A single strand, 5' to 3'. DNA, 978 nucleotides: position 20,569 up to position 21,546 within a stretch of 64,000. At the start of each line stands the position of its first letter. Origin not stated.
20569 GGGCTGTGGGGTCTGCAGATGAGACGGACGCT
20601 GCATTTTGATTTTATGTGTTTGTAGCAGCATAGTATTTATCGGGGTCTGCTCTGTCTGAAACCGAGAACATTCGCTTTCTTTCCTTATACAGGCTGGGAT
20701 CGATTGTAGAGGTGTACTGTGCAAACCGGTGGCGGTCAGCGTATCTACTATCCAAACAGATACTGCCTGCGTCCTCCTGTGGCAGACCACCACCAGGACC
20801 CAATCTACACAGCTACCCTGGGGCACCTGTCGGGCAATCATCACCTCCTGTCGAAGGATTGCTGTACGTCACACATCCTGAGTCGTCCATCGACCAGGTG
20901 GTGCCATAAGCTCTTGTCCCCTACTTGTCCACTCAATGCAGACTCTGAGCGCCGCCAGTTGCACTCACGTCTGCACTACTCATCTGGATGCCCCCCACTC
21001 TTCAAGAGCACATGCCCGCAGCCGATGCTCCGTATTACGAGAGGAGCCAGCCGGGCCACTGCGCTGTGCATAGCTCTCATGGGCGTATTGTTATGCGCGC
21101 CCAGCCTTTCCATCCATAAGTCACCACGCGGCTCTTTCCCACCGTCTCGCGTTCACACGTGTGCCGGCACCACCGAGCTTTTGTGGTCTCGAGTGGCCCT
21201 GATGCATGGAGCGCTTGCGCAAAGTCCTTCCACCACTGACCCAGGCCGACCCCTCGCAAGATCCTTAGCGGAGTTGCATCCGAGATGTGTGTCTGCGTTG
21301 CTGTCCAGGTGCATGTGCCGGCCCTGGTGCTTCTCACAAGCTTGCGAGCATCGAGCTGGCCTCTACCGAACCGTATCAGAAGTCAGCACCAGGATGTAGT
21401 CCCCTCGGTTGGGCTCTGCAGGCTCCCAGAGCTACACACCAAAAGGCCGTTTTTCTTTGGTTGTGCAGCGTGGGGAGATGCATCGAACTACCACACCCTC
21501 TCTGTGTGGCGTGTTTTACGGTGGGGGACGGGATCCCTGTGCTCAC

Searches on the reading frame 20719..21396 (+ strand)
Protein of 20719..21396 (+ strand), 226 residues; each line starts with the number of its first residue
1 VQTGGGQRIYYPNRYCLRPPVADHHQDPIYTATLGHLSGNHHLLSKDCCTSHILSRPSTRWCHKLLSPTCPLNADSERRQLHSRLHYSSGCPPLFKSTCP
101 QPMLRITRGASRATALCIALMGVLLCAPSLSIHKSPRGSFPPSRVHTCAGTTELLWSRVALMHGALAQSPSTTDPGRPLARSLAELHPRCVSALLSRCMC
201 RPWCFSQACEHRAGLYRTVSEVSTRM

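Call 35: search_protein_families(library=pfam, proteins=[window:20719-21396:+], max_evalue=0.001)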
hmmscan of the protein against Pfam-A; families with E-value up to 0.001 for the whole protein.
window:20719-21396:+ (226 aa): 0 families
